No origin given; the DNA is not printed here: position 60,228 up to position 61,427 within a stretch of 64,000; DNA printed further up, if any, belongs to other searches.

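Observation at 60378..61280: Exported, truncated CCA-adding-enzyme / poly(A)-polymerase-like nucleotidyltransferase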

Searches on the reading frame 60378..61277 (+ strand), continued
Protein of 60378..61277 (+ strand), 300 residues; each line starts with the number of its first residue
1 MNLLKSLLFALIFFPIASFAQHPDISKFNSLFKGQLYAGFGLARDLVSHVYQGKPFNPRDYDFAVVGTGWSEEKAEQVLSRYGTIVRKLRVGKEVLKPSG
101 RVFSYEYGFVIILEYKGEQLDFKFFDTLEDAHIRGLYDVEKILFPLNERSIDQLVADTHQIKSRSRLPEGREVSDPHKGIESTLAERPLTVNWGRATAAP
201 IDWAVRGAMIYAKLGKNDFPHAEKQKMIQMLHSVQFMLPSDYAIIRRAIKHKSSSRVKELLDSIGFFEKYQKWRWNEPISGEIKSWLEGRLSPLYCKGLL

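Call 37: find_related_loci(query=A1, collection=genome_contigs, flank=6000)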
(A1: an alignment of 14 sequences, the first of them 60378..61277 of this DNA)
Query A1 (300 aa) in genome_contigs; peptide patterns used: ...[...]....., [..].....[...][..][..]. (x = any residue, [..] = any of these).
82 stretches matched a pattern; 2 encode a relative of the query (tblastn E <= 1e-3); 2 distinct loci.
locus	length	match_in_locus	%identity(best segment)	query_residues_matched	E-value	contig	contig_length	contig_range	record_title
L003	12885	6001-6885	54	7-300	1e-112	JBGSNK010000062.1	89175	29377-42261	MAG: Bdellovibrionales bacterium isolate JTS-AC254 k141_2383187, whole genome shotgun sequence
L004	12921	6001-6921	47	3-300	5e-94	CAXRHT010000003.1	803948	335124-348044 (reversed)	MAG: Bdellovibrionales bacterium isolate YZ14B_1.26 genome assembly, contig: k141_202214, whole genome shotgun sequence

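Call 41: search_protein_families(library=pfam, proteins=[L003:3103-4044:+, L003:4041-4832:+, L003:4936-5775:+, L003:6975-7352:-, L003:7349-8074:-, L003:8086-8532:-, L004:3291-4181:+, L004:4921-5625:+, L004:6927-7904:-, L004:7956-8807:-], max_evalue=0.001)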
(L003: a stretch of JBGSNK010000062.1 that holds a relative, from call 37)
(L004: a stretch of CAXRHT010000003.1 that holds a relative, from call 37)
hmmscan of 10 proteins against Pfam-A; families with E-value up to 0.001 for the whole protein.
L003:3103-4044:+ (313 aa): 0 families

L003:4041-4832:+ (263 aa): 3 families
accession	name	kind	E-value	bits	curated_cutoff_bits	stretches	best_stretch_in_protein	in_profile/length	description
PF00849.27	PseudoU_synth_2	-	2.5e-24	86.7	26.8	1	76-208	2-151/152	RNA pseudouridylate synthase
PF01479.30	S4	-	7.2e-10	38.9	22.8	1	15-57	2-45/48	S4 domain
PF22421.1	SYY_C-terminal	-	0.00014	22.2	27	1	13-58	18-64/83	Tyrosine--tRNA ligase SYY-like C-terminal domain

L003:4936-5775:+ (279 aa): 0 families

L003:6975-7352:- (125 aa): 0 families

L003:7349-8074:- (241 aa): 0 families

L003:8086-8532:- (148 aa): 1 family
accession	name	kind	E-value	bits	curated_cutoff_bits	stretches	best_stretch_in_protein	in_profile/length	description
PF01668.23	SmpB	-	2.1e-61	206.5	27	1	6-147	1-142/143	SmpB protein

L004:3291-4181:+ (296 aa): 0 families

L004:4921-5625:+ (234 aa): 1 family
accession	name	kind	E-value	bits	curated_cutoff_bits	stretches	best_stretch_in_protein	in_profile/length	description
PF18626.7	Gln_deamidase_2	-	8.1e-20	71.4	25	1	81-184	3-104/106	Glutaminase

L004:6927-7904:- (325 aa): 2 families
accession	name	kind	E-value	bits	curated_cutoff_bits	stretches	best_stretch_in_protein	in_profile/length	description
PF14394.12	DUF4423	-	7.5e-31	107.6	30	1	131-301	2-165/165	Domain of unknown function (DUF4423)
PF13423.12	UCH_1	-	0.00056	20.1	22.2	1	80-174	168-252/317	Ubiquitin carboxyl-terminal hydrolase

L004:7956-8807:- (283 aa): 2 families
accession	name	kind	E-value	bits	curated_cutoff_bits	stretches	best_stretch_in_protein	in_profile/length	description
PF01863.23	YgjP-like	-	1.8e-52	178.8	26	1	45-257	1-206/207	YgjP-like, metallopeptidase domain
PF08325.16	WLM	-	3.4e-05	24.4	26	1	213-243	79-109/190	WLM domain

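Call 42: find_homologous_proteins(query=A3, max_evalue=0.00001)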
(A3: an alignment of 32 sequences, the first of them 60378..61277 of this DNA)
Query A3 (32 sequences) (300 aa, profile of the alignment): 16 proteins with E <= 0.00001 among 8000 candidates.
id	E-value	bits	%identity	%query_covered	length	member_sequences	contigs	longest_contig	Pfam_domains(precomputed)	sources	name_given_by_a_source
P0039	6.2e-120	419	21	66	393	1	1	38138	-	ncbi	ncbi:MAG: hypothetical protein AB1540_07735 [Bdellovibrionota bacterium]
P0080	2.4e-109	384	24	50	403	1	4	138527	-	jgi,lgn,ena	jgi:hypothetical protein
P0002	7.9e-85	303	55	98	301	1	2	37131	-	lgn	-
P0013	1.8e-82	295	48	92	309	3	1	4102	-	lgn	-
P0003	2.0e-81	292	54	98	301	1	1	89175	-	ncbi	-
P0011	2.3e-81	292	47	100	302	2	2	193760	-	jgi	jgi:hypothetical protein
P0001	1.1e-80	289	100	100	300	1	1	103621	-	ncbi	ncbi:MAG: hypothetical protein ACRBBP_08355 [Bdellovibrionales bacterium]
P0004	2.0e-80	289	55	98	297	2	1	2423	-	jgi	-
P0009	9.7e-80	286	47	99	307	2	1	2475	-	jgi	jgi:hypothetical protein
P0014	3.8e-79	284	44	95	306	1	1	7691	-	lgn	-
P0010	1.0e-78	283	46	99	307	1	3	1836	-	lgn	-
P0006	1.3e-74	269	51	95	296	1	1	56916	-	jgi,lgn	jgi:hypothetical protein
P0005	3.8e-74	268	57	96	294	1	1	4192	-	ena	-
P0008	3.9e-68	248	51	88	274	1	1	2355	-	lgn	-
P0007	1.6e-66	243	49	98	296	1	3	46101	-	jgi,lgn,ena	-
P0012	9.5e-62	227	49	89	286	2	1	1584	-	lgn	-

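Call 43: search_protein_families(library=ncbifam, proteins=[P0018, P0020, P0021, P0023, P0030, P0049, P0071, P0043], max_evalue=0.001)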
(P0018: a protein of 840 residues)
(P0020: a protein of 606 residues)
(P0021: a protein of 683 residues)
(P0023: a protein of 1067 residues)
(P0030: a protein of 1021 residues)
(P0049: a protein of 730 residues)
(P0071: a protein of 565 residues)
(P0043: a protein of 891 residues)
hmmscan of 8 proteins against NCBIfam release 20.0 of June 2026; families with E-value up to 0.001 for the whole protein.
P0018 (840 aa): 23 families
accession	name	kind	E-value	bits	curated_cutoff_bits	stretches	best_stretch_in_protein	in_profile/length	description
NF011396.0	PRK14821.1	equivalog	1.7e-24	86.3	203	1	664-839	3-181/185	XTP/dITP diphosphatase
TIGR00482.1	TIGR00482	equivalog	1.1e-21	77.8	112.45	1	463-655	2-194/194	nicotinate (nicotinamide) nucleotide adenylyltransferase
TIGR00042.1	TIGR00042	equivalog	1.2e-21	77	145.35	1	664-837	2-182/184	RdgB/HAM1 family non-canonical purine NTP pyrophosphatase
NF000839.0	PRK00071.1-1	equivalog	4e-20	72.7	187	1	457-656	5-216/219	nicotinate-nucleotide adenylyltransferase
NF000840.1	PRK00071.1-3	equivalog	1.8e-19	70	150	1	455-656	3-199/201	nicotinate-nucleotide adenylyltransferase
NF005519.0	PRK07152.1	equivalog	1.9e-17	63.3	315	1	458-659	1-185/361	nicotinate-nucleotide adenylyltransferase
NF000841.0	PRK00071.1-4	equivalog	1e-15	58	197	1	454-656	3-193/194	nicotinate-nucleotide adenylyltransferase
NF005410.0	PRK06973.1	equivalog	6.9e-11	41.9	214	1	449-604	13-170/243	nicotinate-nucleotide adenylyltransferase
NF011398.0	PRK14823.1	equivalog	7.4e-11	42.2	272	1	664-839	3-189/191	non-canonical purine NTP diphosphatase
TIGR00125.1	cyt_tran_rel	domain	5.9e-10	39.2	27.7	1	460-516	1-55/65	adenylyltransferase/cytidyltransferase family protein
NF002243.0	PRK01153.1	subfamily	1.6e-09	37.6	127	1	461-521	3-63/175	nicotinamide-nucleotide adenylyltransferase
NF006479.0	PRK08887.1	equivalog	2.2e-09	37.4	164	1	458-588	2-131/174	nicotinate-nicotinamide nucleotide adenylyltransferase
TIGR01510.1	coaD_prev_kdtB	equivalog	3.9e-09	36.7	103.3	1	461-524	2-62/155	pantetheine-phosphate adenylyltransferase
NF000843.0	PRK00071.2-2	equivalog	2.9e-08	33.5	240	1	451-569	5-122/212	nicotinate-nucleotide adenylyltransferase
NF011399.0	PRK14824.1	subfamily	6.4e-08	32.2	267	1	719-837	68-199/206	putative deoxyribonucleotide triphosphate pyrophosphatase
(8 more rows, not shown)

P0020 (606 aa): 15 families
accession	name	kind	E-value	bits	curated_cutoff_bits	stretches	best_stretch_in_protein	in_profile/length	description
TIGR00482.1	TIGR00482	equivalog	9.2e-24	84.5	112.45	1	400-597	2-194/194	nicotinate (nicotinamide) nucleotide adenylyltransferase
NF000839.0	PRK00071.1-1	equivalog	3.9e-21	76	187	1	397-598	8-216/219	nicotinate-nucleotide adenylyltransferase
NF000840.1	PRK00071.1-3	equivalog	1.6e-19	70.1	150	1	393-598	4-199/201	nicotinate-nucleotide adenylyltransferase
NF000841.0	PRK00071.1-4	equivalog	5.3e-19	68.8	197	1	393-504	5-113/194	nicotinate-nucleotide adenylyltransferase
NF005519.0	PRK07152.1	equivalog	3e-17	62.6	315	1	395-600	1-187/361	nicotinate-nucleotide adenylyltransferase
NF000845.0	PRK00071.2-4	equivalog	8e-09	35.2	210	1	393-512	6-120/197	nicotinate-nucleotide adenylyltransferase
NF006479.0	PRK08887.1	equivalog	2.9e-08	33.8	164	0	395-461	2-65/174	nicotinate-nicotinamide nucleotide adenylyltransferase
TIGR01510.1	coaD_prev_kdtB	equivalog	6.3e-08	32.8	103.3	1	398-485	2-85/155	pantetheine-phosphate adenylyltransferase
TIGR00125.1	cyt_tran_rel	domain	1.1e-07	31.9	27.7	1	397-458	1-63/65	adenylyltransferase/cytidyltransferase family protein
NF000843.0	PRK00071.2-2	equivalog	3.2e-07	30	240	1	393-463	10-81/212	nicotinate-nucleotide adenylyltransferase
NF005410.0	PRK06973.1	equivalog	3.9e-07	29.6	214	1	388-456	15-83/243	nicotinate-nucleotide adenylyltransferase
NF000846.0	PRK00071.2-5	equivalog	2.6e-06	27.1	329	1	393-512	17-131/210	nicotinate-nucleotide adenylyltransferase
TIGR01526.1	nadR_NMN_Atrans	equivalog_domain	5.4e-05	22.6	341.15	0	395-433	1-37/325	nicotinamide-nucleotide adenylyltransferase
TIGR01527.1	arch_NMN_Atrans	equivalog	0.00088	18.9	181.2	0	398-430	2-32/167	nicotinamide-nucleotide adenylyltransferase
NF005988.0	PRK08099.1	equivalog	0.00097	18.3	201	0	389-433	58-100/411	multifunctional transcriptional regulator/nicotinamide-nucleotide adenylyltransferase/ribosylnicotinamide kinase NadR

P0021 (683 aa): 12 families
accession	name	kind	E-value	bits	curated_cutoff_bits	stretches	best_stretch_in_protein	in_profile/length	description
TIGR00482.1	TIGR00482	equivalog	7.8e-22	78.2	112.45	1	480-672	1-194/194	nicotinate (nicotinamide) nucleotide adenylyltransferase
NF005519.0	PRK07152.1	equivalog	2.8e-21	75.9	315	1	476-679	1-191/361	nicotinate-nucleotide adenylyltransferase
NF000840.1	PRK00071.1-3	equivalog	9.5e-20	70.9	150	1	475-674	5-200/201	nicotinate-nucleotide adenylyltransferase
NF000839.0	PRK00071.1-1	equivalog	6.6e-19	68.7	187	1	478-674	8-217/219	nicotinate-nucleotide adenylyltransferase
NF000841.0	PRK00071.1-4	equivalog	1.4e-13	51.1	197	1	475-673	6-193/194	nicotinate-nucleotide adenylyltransferase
NF005410.0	PRK06973.1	equivalog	3.6e-11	42.8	214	1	469-618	15-168/243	nicotinate-nucleotide adenylyltransferase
NF000843.0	PRK00071.2-2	equivalog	6e-10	39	240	1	476-612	12-147/212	nicotinate-nucleotide adenylyltransferase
NF006479.0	PRK08887.1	equivalog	7.7e-10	38.9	164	1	476-586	2-113/174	nicotinate-nicotinamide nucleotide adenylyltransferase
NF000845.0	PRK00071.2-4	equivalog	6e-08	32.3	210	1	479-615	11-146/197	nicotinate-nucleotide adenylyltransferase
TIGR00125.1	cyt_tran_rel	domain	1e-05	25.6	27.7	1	479-522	2-44/65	adenylyltransferase/cytidyltransferase family protein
TIGR01510.1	coaD_prev_kdtB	equivalog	4.8e-05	23.4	103.3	1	479-511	2-32/155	pantetheine-phosphate adenylyltransferase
NF000846.0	PRK00071.2-5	equivalog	0.00025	20.6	329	1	476-595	19-137/210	nicotinate-nucleotide adenylyltransferase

P0023 (1067 aa): 18 families
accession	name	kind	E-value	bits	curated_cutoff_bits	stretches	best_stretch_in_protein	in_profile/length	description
TIGR00482.1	TIGR00482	equivalog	6.2e-39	134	112.45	2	880-1066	1-194/194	nicotinate (nicotinamide) nucleotide adenylyltransferase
NF000840.1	PRK00071.1-3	equivalog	2e-29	102.5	150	2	874-1067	4-199/201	nicotinate-nucleotide adenylyltransferase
NF005519.0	PRK07152.1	equivalog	6.3e-29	101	315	2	877-1066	2-184/361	nicotinate-nucleotide adenylyltransferase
NF000841.0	PRK00071.1-4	equivalog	1.1e-27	97.1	197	2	874-1067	5-193/194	nicotinate-nucleotide adenylyltransferase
NF000839.0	PRK00071.1-1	equivalog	6.6e-26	91.6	187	1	879-1067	9-216/219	nicotinate-nucleotide adenylyltransferase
NF000843.0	PRK00071.2-2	equivalog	1.8e-23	83.2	240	2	873-1023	9-160/212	nicotinate-nucleotide adenylyltransferase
NF000845.0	PRK00071.2-4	equivalog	7e-22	77.8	210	2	876-1022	8-155/197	nicotinate-nucleotide adenylyltransferase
NF005410.0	PRK06973.1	equivalog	6.7e-17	61.6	214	2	874-984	20-135/243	nicotinate-nucleotide adenylyltransferase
NF000846.0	PRK00071.2-5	equivalog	1.6e-16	60.4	329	2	871-1015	14-159/210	nicotinate-nucleotide adenylyltransferase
NF006479.0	PRK08887.1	equivalog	7.4e-14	51.9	164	1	876-1002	2-131/174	nicotinate-nicotinamide nucleotide adenylyltransferase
NF005988.0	PRK08099.1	equivalog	4.7e-09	35.8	201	1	833-903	17-91/411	multifunctional transcriptional regulator/nicotinamide-nucleotide adenylyltransferase/ribosylnicotinamide kinase NadR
TIGR01510.1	coaD_prev_kdtB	equivalog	3.3e-08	33.7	103.3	1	879-948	2-68/155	pantetheine-phosphate adenylyltransferase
TIGR00125.1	cyt_tran_rel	domain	8.2e-08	32.3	27.7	1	878-935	1-59/65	adenylyltransferase/cytidyltransferase family protein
TIGR01527.1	arch_NMN_Atrans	equivalog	9.4e-07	28.5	181.2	0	879-937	2-60/167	nicotinamide-nucleotide adenylyltransferase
NF002243.0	PRK01153.1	subfamily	3.1e-06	26.9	127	0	879-936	3-60/175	nicotinamide-nucleotide adenylyltransferase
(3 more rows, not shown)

P0030 (1021 aa): 17 families
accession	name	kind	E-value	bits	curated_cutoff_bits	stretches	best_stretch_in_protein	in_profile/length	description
TIGR00482.1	TIGR00482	equivalog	2.2e-39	135.5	112.45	2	828-1012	2-193/194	nicotinate (nicotinamide) nucleotide adenylyltransferase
NF000841.0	PRK00071.1-4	equivalog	6.3e-39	133.8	197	2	821-1014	5-193/194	nicotinate-nucleotide adenylyltransferase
NF000840.1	PRK00071.1-3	equivalog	8.9e-38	129.8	150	2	822-1014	5-199/201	nicotinate-nucleotide adenylyltransferase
NF000839.0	PRK00071.1-1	equivalog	1.1e-36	126.8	187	2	826-973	9-157/219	nicotinate-nucleotide adenylyltransferase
NF005519.0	PRK07152.1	equivalog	8.6e-29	100.6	315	2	824-1016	2-187/361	nicotinate-nucleotide adenylyltransferase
NF000843.0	PRK00071.2-2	equivalog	5.8e-19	68.4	240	2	822-964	11-152/212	nicotinate-nucleotide adenylyltransferase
NF005410.0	PRK06973.1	equivalog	1.6e-18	66.8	214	2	817-972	16-175/243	nicotinate-nucleotide adenylyltransferase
TIGR00125.1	cyt_tran_rel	domain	1.9e-13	50.4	27.7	2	825-886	1-63/65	adenylyltransferase/cytidyltransferase family protein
NF000845.0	PRK00071.2-4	equivalog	3e-13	49.6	210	1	823-958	8-142/197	nicotinate-nucleotide adenylyltransferase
NF006479.0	PRK08887.1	equivalog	1e-12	48.2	164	1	824-950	3-130/174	nicotinate-nicotinamide nucleotide adenylyltransferase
NF002243.0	PRK01153.1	subfamily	1.4e-11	44.3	127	0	455-491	2-36/175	nicotinamide-nucleotide adenylyltransferase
TIGR01527.1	arch_NMN_Atrans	equivalog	1.5e-11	44.1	181.2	0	455-491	1-35/167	nicotinamide-nucleotide adenylyltransferase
TIGR01510.1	coaD_prev_kdtB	equivalog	8.1e-11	42.2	103.3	0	456-516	2-58/155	pantetheine-phosphate adenylyltransferase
NF000846.0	PRK00071.2-5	equivalog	3.7e-10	39.7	329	1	824-968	20-163/210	nicotinate-nucleotide adenylyltransferase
NF000842.0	PRK00071.2-1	equivalog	8.8e-07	28.7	167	1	908-1015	82-186/191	nicotinate-nucleotide adenylyltransferase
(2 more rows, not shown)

P0049 (730 aa): 4 families
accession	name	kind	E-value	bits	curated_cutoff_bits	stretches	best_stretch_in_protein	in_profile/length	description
NF041256.1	GntI_guanitoxin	equivalog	3.3e-18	66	357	1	51-309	11-257/282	guanitoxin biosynthesis pre-guanitoxin N-oxide kinase GntI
TIGR02721.1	ycfN_thiK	equivalog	1.7e-10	40.5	299.45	1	64-293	7-203/256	thiamine kinase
NF007620.0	PRK10271.1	equivalog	4.1e-05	23.3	206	0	204-284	144-218/274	thiamine kinase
NF003558.0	PRK05231.1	equivalog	4.5e-05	22.6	271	1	119-292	91-253/322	homoserine kinase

P0071 (565 aa): 12 families
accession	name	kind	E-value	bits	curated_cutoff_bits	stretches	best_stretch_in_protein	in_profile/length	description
NF005519.0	PRK07152.1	equivalog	2.1e-21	76.3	315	1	25-215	2-185/361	nicotinate-nucleotide adenylyltransferase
TIGR00482.1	TIGR00482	equivalog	1.3e-20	74.3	112.45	1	28-209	1-194/194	nicotinate (nicotinamide) nucleotide adenylyltransferase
NF000840.1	PRK00071.1-3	equivalog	1.5e-13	50.7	150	1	22-210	4-199/201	nicotinate-nucleotide adenylyltransferase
NF000839.0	PRK00071.1-1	equivalog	4.8e-12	46.2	187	1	27-136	9-119/219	nicotinate-nucleotide adenylyltransferase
NF000841.0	PRK00071.1-4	equivalog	2e-11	44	197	1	25-210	8-193/194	nicotinate-nucleotide adenylyltransferase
NF000843.0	PRK00071.2-2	equivalog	1.6e-10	40.8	240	1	18-136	6-123/212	nicotinate-nucleotide adenylyltransferase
NF000845.0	PRK00071.2-4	equivalog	1.7e-10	40.7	210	1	21-137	5-120/197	nicotinate-nucleotide adenylyltransferase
NF000846.0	PRK00071.2-5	equivalog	5.9e-10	39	329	1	21-139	16-133/210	nicotinate-nucleotide adenylyltransferase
NF005410.0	PRK06973.1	equivalog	4.5e-09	35.9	214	1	20-130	18-132/243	nicotinate-nucleotide adenylyltransferase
TIGR00125.1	cyt_tran_rel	domain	5.7e-08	32.8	27.7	1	26-83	1-59/65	adenylyltransferase/cytidyltransferase family protein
TIGR01510.1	coaD_prev_kdtB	equivalog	5.9e-06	26.4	103.3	1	27-90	2-62/155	pantetheine-phosphate adenylyltransferase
NF006479.0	PRK08887.1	equivalog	0.00014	21.8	164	1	25-137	3-116/174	nicotinate-nicotinamide nucleotide adenylyltransferase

P0043 (891 aa): 10 families
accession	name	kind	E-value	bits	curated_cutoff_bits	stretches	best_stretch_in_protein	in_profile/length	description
NF000840.1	PRK00071.1-3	equivalog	3.1e-07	30.1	150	1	144-270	5-122/201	nicotinate-nucleotide adenylyltransferase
NF005519.0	PRK07152.1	equivalog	5.3e-07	28.9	315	1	145-203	1-56/361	nicotinate-nucleotide adenylyltransferase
NF000841.0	PRK00071.1-4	equivalog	1.7e-06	28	197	1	144-198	6-63/194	nicotinate-nucleotide adenylyltransferase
NF000845.0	PRK00071.2-4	equivalog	3.3e-06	26.6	210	1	144-267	7-119/197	nicotinate-nucleotide adenylyltransferase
NF000843.0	PRK00071.2-2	equivalog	7.7e-06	25.5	240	1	144-190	11-57/212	nicotinate-nucleotide adenylyltransferase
TIGR00482.1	TIGR00482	equivalog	1.9e-05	24.8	112.45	1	149-266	1-109/194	nicotinate (nicotinamide) nucleotide adenylyltransferase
NF000839.0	PRK00071.1-1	equivalog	8.4e-05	22.6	187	1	147-198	8-61/219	nicotinate-nucleotide adenylyltransferase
TIGR00125.1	cyt_tran_rel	domain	0.00012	22.2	27.7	1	147-197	1-46/65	adenylyltransferase/cytidyltransferase family protein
NF005410.0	PRK06973.1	equivalog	0.00037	19.8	214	1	142-186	19-63/243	nicotinate-nucleotide adenylyltransferase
NF000846.0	PRK00071.2-5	equivalog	0.00039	20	329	1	143-226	17-95/210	nicotinate-nucleotide adenylyltransferase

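Call 52: find_encoding_contigs(protein=P0011, flank=6000, max_places=2)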
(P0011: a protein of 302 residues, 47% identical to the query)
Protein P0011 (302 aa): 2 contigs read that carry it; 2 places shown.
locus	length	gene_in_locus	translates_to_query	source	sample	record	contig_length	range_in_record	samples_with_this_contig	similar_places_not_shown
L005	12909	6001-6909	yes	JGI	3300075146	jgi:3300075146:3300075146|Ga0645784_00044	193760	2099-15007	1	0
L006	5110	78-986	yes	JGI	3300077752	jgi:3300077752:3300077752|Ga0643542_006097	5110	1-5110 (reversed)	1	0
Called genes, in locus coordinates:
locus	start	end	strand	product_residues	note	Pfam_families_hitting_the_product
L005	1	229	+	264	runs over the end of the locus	-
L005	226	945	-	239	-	-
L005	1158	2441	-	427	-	PF01610:DDE_Tnp_ISL3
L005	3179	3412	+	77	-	-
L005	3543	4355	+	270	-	PF07238:PilZ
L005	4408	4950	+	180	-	PF00565:SNase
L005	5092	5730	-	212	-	-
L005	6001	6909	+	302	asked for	-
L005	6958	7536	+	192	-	-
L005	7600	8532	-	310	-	PF13505:OMP_b-brl (weak)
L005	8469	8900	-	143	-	-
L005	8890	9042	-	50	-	-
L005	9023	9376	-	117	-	-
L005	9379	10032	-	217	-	PF04542:Sigma70_r2, PF08281:Sigma70_r4_2, PF04545:Sigma70_r4 (weak)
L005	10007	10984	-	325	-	-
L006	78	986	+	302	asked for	-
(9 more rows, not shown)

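Call 53: find_encoding_contigs(protein=P0006, flank=6000, max_places=2)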
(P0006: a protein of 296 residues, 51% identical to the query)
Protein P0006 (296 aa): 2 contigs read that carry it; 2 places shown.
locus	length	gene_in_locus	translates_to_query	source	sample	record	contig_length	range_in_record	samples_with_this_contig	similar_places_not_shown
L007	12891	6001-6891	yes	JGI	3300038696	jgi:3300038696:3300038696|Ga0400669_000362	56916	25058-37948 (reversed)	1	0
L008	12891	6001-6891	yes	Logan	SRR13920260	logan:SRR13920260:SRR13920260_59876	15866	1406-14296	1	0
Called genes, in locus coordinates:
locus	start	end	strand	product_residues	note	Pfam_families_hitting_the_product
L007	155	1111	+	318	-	-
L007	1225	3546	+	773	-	PF09371:Tex_N, PF22706:Tex_central_region, PF16921:Tex_YqgF, PF14635:HHH_7, PF12836:HHH_3, PF17674:HHH_9, PF00575:S1, PF23459:S1_RRP5, +1 more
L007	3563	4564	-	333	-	-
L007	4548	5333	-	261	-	PF13645:YkuD_2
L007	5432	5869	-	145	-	-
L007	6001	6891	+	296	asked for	-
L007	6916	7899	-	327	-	PF00924:MS_channel_2nd, PF21082:MS_channel_3rd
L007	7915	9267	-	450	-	-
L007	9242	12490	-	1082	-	PF02310:B12-binding, PF03308:MeaB, PF02492:cobW, PF01642:MM_CoA_mutase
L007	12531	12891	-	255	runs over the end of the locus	PF00378:ECH_1, PF16113:ECH_2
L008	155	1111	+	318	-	-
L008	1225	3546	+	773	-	PF09371:Tex_N, PF22706:Tex_central_region, PF16921:Tex_YqgF, PF14635:HHH_7, PF12836:HHH_3, PF17674:HHH_9, PF00575:S1, PF23459:S1_RRP5, +1 more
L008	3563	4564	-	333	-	-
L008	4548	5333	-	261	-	PF13645:YkuD_2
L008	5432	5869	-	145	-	-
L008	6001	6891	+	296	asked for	-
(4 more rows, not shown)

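Call 54: find_encoding_contigs(protein=P0039, flank=6000, max_places=2)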
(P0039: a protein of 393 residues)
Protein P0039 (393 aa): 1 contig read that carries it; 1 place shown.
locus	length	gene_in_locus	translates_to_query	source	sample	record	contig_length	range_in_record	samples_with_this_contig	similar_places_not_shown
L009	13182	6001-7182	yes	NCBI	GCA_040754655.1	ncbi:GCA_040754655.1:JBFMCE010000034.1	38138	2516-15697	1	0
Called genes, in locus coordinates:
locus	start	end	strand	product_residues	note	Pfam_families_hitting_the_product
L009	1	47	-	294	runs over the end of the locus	PF00583:Acetyltransf_1, PF13673:Acetyltransf_10 (weak), PF13527:Acetyltransf_9, PF13508:Acetyltransf_7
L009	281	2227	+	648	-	PF05226:CHASE2, PF00512:HisKA, PF02518:HATPase_c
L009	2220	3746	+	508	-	PF00072:Response_reg, PF07724:AAA_2 (faint), PF00158:Sigma54_activat, PF14532:Sigma54_activ_2, PF07728:AAA_5 (weak), PF25601:AAA_lid_14, PF02954:HTH_8 (weak)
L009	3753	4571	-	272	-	PF13145:Rotamase_2, PF13616:Rotamase_3, PF00639:Rotamase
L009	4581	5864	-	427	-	PF08014:MATCAP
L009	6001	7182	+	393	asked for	-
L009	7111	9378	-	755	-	-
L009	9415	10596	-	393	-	PF02743:dCache_1 (weak), PF00672:HAMP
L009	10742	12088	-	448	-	PF00072:Response_reg, PF14559:TPR_19 (faint)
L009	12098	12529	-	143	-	-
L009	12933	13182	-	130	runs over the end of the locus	PF00380:Ribosomal_S9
